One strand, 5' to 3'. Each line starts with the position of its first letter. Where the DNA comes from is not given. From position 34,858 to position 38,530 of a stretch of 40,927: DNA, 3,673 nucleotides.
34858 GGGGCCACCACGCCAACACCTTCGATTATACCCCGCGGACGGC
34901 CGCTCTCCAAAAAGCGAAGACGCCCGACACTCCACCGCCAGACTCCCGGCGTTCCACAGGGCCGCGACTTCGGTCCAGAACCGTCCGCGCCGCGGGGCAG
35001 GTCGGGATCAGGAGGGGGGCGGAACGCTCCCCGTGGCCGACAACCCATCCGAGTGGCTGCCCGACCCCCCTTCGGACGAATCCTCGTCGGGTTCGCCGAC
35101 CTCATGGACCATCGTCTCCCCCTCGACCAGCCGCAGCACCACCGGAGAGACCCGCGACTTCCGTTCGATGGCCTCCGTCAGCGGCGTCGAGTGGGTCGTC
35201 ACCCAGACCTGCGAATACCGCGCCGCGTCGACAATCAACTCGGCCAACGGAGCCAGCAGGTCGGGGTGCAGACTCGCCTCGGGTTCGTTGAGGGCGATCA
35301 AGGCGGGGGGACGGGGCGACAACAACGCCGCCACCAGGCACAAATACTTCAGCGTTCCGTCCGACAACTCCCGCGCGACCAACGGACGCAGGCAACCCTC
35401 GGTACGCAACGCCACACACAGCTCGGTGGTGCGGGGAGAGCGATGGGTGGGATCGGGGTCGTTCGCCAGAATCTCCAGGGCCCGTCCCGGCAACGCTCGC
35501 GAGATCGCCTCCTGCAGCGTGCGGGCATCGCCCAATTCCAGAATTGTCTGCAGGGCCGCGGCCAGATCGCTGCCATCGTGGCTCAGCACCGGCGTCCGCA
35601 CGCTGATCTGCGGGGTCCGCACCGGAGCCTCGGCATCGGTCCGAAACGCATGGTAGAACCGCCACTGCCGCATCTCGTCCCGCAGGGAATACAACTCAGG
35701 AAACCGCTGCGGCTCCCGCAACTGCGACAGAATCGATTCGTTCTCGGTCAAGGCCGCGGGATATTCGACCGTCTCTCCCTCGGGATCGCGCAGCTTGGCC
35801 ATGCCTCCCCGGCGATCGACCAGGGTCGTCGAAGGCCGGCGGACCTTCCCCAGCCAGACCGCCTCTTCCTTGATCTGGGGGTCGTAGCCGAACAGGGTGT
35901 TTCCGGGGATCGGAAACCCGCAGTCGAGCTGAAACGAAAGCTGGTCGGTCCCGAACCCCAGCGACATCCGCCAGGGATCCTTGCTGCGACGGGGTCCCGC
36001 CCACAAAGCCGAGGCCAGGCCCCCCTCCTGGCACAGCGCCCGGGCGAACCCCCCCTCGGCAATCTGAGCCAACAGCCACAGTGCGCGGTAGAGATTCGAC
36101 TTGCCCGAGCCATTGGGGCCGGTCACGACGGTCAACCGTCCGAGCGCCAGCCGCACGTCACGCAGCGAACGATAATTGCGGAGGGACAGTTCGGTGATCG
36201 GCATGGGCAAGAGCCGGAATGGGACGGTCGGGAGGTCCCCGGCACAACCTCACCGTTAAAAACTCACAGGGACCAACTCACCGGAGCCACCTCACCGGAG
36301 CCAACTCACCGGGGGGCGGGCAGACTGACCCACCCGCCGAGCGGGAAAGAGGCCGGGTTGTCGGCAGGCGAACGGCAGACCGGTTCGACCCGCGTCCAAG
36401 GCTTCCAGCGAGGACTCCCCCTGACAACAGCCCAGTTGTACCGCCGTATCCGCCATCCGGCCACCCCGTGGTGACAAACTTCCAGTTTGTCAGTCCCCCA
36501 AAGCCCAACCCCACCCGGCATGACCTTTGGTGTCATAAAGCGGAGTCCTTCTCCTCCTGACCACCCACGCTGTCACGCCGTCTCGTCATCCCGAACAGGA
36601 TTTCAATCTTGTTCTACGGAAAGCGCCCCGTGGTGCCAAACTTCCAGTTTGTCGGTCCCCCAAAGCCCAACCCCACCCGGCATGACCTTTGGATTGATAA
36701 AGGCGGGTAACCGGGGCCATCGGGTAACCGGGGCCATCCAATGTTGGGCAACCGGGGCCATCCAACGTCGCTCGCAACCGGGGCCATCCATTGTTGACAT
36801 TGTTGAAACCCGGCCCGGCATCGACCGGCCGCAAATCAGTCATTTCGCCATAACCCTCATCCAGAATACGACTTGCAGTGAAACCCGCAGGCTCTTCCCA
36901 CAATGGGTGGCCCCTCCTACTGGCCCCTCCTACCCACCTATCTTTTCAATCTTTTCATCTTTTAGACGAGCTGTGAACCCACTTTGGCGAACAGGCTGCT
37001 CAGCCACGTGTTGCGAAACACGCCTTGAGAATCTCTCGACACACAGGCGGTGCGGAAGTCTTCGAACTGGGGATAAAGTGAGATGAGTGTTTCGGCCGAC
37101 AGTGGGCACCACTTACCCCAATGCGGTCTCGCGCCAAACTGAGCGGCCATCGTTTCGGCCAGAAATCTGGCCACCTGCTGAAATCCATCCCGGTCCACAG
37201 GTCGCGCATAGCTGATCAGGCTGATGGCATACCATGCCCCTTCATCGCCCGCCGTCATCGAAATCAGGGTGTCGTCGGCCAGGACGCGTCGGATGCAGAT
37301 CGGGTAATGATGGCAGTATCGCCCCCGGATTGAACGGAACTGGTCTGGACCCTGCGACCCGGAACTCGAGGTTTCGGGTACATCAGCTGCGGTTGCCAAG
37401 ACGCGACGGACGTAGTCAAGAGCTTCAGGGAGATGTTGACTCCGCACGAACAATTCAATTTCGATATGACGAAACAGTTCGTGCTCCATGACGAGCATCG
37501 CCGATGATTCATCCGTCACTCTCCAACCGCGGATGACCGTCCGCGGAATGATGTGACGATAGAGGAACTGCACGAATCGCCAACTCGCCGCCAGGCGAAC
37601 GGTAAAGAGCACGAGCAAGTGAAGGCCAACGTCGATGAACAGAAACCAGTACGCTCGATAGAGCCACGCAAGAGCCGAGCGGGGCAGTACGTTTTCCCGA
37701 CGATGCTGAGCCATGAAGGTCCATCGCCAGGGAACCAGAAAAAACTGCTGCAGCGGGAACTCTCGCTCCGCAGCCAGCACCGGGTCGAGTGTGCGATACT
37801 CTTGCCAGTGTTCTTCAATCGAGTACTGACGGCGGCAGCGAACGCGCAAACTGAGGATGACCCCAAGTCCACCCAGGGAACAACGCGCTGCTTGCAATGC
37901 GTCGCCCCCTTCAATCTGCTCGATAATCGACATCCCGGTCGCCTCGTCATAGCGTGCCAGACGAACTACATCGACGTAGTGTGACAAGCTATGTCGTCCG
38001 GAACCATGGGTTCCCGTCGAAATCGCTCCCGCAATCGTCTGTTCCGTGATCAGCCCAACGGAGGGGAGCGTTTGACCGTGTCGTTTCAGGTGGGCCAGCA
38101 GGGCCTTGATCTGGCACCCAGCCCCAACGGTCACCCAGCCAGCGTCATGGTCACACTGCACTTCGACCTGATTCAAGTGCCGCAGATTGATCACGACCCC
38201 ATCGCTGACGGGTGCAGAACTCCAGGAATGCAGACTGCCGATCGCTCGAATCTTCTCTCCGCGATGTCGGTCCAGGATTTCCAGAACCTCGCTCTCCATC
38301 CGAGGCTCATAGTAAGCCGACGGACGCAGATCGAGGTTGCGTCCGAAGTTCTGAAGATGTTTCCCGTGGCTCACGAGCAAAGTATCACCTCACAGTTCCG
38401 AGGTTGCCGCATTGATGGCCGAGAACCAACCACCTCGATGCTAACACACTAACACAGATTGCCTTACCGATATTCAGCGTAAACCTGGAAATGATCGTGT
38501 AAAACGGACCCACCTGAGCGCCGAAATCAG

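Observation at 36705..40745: Oppositely oriented arrays sharing an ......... core bracket the RAYT-like gene and the oxidase gene (candidate REP/BIME-like system)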

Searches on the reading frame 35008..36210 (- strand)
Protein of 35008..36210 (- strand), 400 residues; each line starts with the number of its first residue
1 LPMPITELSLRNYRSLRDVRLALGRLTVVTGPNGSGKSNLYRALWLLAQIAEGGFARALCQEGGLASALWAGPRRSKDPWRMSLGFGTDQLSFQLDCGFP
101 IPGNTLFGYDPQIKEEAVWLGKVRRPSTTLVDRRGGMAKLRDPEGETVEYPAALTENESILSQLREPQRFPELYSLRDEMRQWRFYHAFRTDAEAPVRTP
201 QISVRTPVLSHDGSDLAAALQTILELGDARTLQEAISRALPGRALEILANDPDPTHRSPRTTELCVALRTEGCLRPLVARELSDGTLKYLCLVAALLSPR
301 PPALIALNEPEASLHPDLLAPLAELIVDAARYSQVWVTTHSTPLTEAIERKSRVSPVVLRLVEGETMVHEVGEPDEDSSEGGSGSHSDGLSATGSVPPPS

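Call 5: search_protein_families(library=pfam, proteins=[window:35008-36210:-], max_evalue=0.01)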
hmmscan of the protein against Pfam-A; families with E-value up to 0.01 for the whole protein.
window:35008-36210:- (400 aa): 8 families
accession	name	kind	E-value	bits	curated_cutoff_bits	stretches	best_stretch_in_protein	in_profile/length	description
PF13304.12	AAA_21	-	6.1e-34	118.9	27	1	26-344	1-301/304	AAA domain, putative AbiEii toxin, Type IV TA system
PF13175.12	AAA_15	-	1.9e-17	64.4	32.1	2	3-49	1-48/374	AAA ATPase domain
PF02463.25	SMC_N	-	7.3e-13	48.9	40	2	5-49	2-50/220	RecF/RecN/SMC N terminal domain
PF13476.12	AAA_23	-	2.6e-06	28.7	27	1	7-45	1-40/201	AAA domain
PF00005.33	ABC_tran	-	0.00024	22.2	25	1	20-53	7-40/137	ABC transporter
PF13514.12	AAA_27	-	0.00087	19.4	22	1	3-44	1-46/206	AAA domain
PF13555.12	AAA_29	-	0.0032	17.6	27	1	11-43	7-41/61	P-loop containing region of AAA domain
PF11398.14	DUF2813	-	0.0098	15.7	21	0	7-48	5-46/372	Protein of unknown function (DUF2813)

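Call 8: search_protein_families(library=ncbifam, proteins=[window:35008-36210:-], max_evalue=1)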
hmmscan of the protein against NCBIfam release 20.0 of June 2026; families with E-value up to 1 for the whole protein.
window:35008-36210:- (400 aa): 67 families (the best 25 are shown)
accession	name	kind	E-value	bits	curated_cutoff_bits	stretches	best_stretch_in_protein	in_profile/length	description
NF047739.1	antiphage_MADS3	equivalog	1.4e-16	60.7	420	2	5-61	2-59/427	methylation-associated defense system AAA family ATPase MAD3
TIGR00611.2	recf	equivalog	6.7e-07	28.8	172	1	5-49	1-46/339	DNA replication/repair protein RecF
NF038234.1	retron_eff_Eco8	equivalog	2e-06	26.7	250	2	3-44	1-43/679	retron Eco8 family effector endonuclease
TIGR01189.1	ccmA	equivalog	9.5e-06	25.4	131.6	1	19-53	21-55/198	heme ABC exporter ATP-binding protein CcmA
NF040873.1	AztA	equivalog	2e-05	24.2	220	1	18-53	12-47/191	zinc ABC transporter ATP-binding protein AztA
TIGR00972.1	3a0107s01c2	equivalog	3e-05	23.5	343.2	2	14-51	15-54/248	phosphate ABC transporter ATP-binding protein PstB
TIGR02857.1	CydD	equivalog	8.5e-05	21.7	435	1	280-350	457-525/529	thiol reductant ABC exporter subunit CydD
TIGR04435.1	restrict_AAA_1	hypoth_equivalog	9.5e-05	21.3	300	2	266-319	382-436/568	restriction system-associated AAA family ATPase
NF010061.0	PRK13538.1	equivalog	0.00012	21.7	195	1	19-53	26-60/211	cytochrome c biogenesis heme-transporting ATPase CcmA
TIGR02169.1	SMC_prok_A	equivalog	0.0003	18.6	729.4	1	6-44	3-43/1165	chromosome segregation protein SMC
NF007027.0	PRK09493.1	equivalog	0.00037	19.9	379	1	18-54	21-57/240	glutamine ABC transporter ATP-binding protein GlnQ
NF008338.0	PRK11124.1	equivalog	0.00043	19.8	369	1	21-53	23-57/242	arginine ABC transporter ATP-binding protein ArtP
TIGR03771.1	anch_rpt_ABC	equivalog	0.00049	19.9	268.8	1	21-54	3-36/223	anchored repeat-type ABC transporter ATP-binding subunit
TIGR02868.1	CydC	equivalog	0.00071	18.3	329.05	1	279-341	469-529/530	thiol reductant ABC exporter subunit CydC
NF053840.1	MnTportMntADein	equivalog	0.00085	19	400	1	18-53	21-56/240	manganese ABC transporter ATP-binding protein MntA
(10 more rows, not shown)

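Call 51: find_encoding_contigs(protein=window:35008-36204:-, flank=8000, max_places=10)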
Protein window:35008-36204:- (398 aa): 4 contigs read that carry it; 4 places shown.
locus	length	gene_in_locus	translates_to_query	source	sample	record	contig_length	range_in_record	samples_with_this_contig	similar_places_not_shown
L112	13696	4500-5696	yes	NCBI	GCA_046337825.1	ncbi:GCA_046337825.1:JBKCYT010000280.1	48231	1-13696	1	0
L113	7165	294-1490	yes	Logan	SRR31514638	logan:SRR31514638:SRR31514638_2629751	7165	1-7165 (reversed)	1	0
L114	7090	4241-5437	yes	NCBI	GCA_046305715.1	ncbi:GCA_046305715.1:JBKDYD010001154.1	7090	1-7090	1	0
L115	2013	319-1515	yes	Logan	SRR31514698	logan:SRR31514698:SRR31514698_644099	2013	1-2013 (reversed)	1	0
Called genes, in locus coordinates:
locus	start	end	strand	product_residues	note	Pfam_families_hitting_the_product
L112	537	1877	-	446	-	-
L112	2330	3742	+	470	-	PF01565:FAD_binding_4, PF04030:ALO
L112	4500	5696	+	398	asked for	PF02463:SMC_N (weak), PF13175:AAA_15, PF13476:AAA_23 (weak), PF13304:AAA_21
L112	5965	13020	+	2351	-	PF00082:Peptidase_S8, PF00353:HemolysinCabind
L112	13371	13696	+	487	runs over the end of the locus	PF07394:DUF1501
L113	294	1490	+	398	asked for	PF02463:SMC_N (weak), PF13175:AAA_15, PF13476:AAA_23 (weak), PF13304:AAA_21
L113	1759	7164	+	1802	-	?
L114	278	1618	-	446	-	-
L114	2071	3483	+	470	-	PF01565:FAD_binding_4, PF04030:ALO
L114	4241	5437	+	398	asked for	PF02463:SMC_N (weak), PF13175:AAA_15, PF13476:AAA_23 (weak), PF13304:AAA_21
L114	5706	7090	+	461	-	PF00082:Peptidase_S8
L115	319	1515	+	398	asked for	PF02463:SMC_N (weak), PF13175:AAA_15, PF13476:AAA_23 (weak), PF13304:AAA_21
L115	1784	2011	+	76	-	?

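Call 91: search_protein_families(library=padloc, proteins=[window:35008-36204:-], max_evalue=0.001)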
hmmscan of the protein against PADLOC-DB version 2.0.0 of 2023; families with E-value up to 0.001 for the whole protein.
window:35008-36204:- (398 aa): 92 families (the best 25 are shown)
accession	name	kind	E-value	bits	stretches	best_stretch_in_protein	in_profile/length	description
PDLC04177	HEC-01A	-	6e-50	168.4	1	3-350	5-347/393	-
PDLC04175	HEC-01A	-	5.4e-42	142.1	1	3-348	6-317/363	-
PDLC04178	HEC-01A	-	2.5e-41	140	1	3-375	9-359/399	-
PDLC04183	HEC-01A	-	2.2e-35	120.5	2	157-348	166-353/402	-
PDLC04182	HEC-01A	-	1.2e-33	114.7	1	3-348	4-356/406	-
PDLC02980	AriA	-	1.7e-33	114.9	1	24-341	1-300/304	-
PDLC04184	HEC-01A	-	1.7e-30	104.4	2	145-361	187-395/464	-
PDLC04176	HEC-01A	-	7.3e-26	89.4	1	1-369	1-344/371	-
PDLC04180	HEC-01A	-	3.1e-24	83.9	2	1-76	1-78/382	-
PDLC04144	HEC-01B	-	9.8e-23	78.9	2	162-350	168-348/395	-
PDLC04393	PDC-M07A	-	4.8e-22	76.5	2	3-52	2-51/435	-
PDLC04389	PDC-M07A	-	5.3e-22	76.4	2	3-52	6-55/443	-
PDLC04135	mad3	-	1.1e-21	75.9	2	3-48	2-48/374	mads_3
PDLC04391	PDC-M07A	-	1.2e-20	71.9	2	207-349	210-355/412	-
PDLC04392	PDC-M07A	-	1.7e-20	71.5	2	201-350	210-358/432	-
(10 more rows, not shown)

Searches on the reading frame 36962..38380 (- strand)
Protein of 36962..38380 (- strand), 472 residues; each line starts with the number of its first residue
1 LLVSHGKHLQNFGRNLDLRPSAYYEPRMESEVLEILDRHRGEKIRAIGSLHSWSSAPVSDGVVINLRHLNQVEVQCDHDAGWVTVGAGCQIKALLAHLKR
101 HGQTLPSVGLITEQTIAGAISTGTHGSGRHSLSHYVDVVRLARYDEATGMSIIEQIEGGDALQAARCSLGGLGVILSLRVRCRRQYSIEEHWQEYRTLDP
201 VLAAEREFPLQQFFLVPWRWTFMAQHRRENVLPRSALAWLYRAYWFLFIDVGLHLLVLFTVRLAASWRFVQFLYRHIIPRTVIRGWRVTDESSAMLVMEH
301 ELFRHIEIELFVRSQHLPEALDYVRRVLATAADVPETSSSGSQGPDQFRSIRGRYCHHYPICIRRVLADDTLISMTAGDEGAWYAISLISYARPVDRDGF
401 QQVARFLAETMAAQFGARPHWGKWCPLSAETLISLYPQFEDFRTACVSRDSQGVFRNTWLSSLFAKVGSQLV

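Call 5: search_protein_families(library=pfam, proteins=[window:36962-38380:-], max_evalue=0.01)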
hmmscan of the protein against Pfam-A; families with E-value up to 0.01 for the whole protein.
window:36962-38380:- (472 aa): 2 families
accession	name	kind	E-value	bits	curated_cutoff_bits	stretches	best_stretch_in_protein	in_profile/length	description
PF01565.28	FAD_binding_4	-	6.3e-21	75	26.4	1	20-143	1-127/139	FAD binding domain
PF04030.19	ALO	-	4.2e-18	66.4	23.1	1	269-462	94-257/258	D-arabinono-1,4-lactone oxidase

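Call 8: search_protein_families(library=ncbifam, proteins=[window:36962-38380:-], max_evalue=1)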
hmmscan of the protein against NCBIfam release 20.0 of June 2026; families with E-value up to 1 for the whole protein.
window:36962-38380:- (472 aa): 8 families
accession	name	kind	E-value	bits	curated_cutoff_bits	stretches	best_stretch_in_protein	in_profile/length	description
TIGR01679.1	bact_FAD_ox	subfamily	8.7e-39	133.6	292.25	2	18-218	10-211/419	FAD-linked oxidoreductase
TIGR01678.1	FAD_lactone_ox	subfamily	9.9e-37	126.9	396.8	2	9-205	4-200/438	sugar 1,4-lactone oxidase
TIGR01677.1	pln_FAD_oxido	subfamily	7.3e-16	57.8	383.1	2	59-182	79-211/560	FAD-dependent oxidoreductase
TIGR01676.1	GLDHase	equivalog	7.4e-14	51.4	458.25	1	39-191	83-234/541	L-galactonolactone dehydrogenase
NF053785.1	DcplphribOxDprE1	equivalog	7.7e-13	48.4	500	2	39-185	37-183/449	decaprenylphosphoryl-beta-D-ribose oxidase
NF008439.0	PRK11282.1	equivalog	0.012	14.5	284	1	60-178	41-166/358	glycolate oxidase subunit GlcE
NF049975.1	2HglutDHaseYdiJ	equivalog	0.012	13.3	1350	1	58-130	95-168/1018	D-2-hydroxyglutarate dehydrogenase YdiJ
TIGR00387.1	glcD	equivalog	0.061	12.2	567.9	1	46-126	28-108/413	glycolate oxidase subunit GlcD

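Call 79: find_homologous_proteins(query=window:36962-38374:-, max_evalue=1e-40)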
Query window:36962-38374:- (470 aa): 1930 proteins with E <= 1e-40 among 8000 candidates; the best 120 are listed.
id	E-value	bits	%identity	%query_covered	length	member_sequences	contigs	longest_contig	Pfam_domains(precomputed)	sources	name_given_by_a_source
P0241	0.0e+0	1080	100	100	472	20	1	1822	PF04030.20,PF01565.29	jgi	jgi:FAD/FMN-containing dehydrogenase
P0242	4.8e-246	835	76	99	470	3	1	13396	PF04030.20,PF01565.29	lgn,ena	-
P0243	7.3e-244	828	76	100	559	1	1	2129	PF04030.20,PF01565.29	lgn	-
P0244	4.1e-222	756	70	99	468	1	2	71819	PF04030.20,PF01565.29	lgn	-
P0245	1.1e-218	745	68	100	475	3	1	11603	PF04030.20,PF01565.29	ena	-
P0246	3.9e-216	737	67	99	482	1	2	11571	PF04030.20,PF01565.29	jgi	jgi:FAD/FMN-containing dehydrogenase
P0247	7.2e-212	723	65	99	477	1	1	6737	PF04030.20,PF01565.29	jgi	jgi:FAD/FMN-containing dehydrogenase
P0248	9.9e-211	719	68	99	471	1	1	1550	PF04030.20,PF01565.29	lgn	-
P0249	6.2e-209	713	65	99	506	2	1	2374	PF04030.20,PF01565.29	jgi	jgi:hypothetical protein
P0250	4.1e-206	704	66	100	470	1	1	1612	PF04030.20,PF01565.29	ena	-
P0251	1.0e-201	689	65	98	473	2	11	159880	PF04030.20,PF01565.29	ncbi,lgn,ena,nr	ncbi:MAG: FAD-binding protein [Planctomycetota bacterium]|nr:MAG: FAD-binding protein [Planctomyceto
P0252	4.0e-201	687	63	98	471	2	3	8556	PF04030.20,PF01565.29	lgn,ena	-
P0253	5.5e-200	683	64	100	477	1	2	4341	PF04030.20,PF01565.29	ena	-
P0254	2.9e-198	678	63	98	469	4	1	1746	PF04030.20,PF01565.29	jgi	-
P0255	3.6e-198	677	65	97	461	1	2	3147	PF04030.20,PF01565.29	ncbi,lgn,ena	-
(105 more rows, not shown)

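Call 80: find_encoding_contigs(protein=P0242, flank=4000, max_places=3)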
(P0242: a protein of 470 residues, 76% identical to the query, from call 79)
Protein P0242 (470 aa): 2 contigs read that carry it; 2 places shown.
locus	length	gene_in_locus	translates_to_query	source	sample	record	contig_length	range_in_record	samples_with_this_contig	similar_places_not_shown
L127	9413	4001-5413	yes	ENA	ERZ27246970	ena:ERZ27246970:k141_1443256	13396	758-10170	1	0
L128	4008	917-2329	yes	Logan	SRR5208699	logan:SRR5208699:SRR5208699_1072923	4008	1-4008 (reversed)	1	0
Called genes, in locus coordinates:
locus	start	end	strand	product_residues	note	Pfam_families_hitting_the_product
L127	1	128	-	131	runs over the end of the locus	-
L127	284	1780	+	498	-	-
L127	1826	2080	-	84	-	-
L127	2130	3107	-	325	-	PF13655:RVT_N, PF00078:RVT_1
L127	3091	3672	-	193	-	-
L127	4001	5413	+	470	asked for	PF01565:FAD_binding_4, PF04030:ALO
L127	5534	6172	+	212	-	-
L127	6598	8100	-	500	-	PF13620:CarboxypepD_reg (faint), PF20598:DUF6795 (faint), PF10670:DUF4198 (faint)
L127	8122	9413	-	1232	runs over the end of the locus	PF05569:Peptidase_M56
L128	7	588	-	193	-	-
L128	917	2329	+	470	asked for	PF01565:FAD_binding_4, PF04030:ALO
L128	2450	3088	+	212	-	-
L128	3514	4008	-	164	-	?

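Call 81: find_encoding_contigs(protein=P0244, flank=4000, max_places=2)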
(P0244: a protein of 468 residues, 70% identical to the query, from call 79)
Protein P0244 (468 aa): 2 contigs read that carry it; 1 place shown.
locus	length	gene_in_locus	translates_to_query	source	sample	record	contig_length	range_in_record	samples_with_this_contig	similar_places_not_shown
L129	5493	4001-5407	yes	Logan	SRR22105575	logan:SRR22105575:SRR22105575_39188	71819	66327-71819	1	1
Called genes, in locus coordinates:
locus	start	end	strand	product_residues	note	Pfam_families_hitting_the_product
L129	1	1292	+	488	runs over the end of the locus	PF12576:DUF3754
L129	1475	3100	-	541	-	PF00069:Pkinase, PF07714:PK_Tyr_Ser-Thr, PF01636:APH (faint)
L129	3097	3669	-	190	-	PF07638:Sigma70_ECF (weak), PF08281:Sigma70_r4_2, PF04545:Sigma70_r4 (weak)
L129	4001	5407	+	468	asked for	PF01565:FAD_binding_4, PF04030:ALO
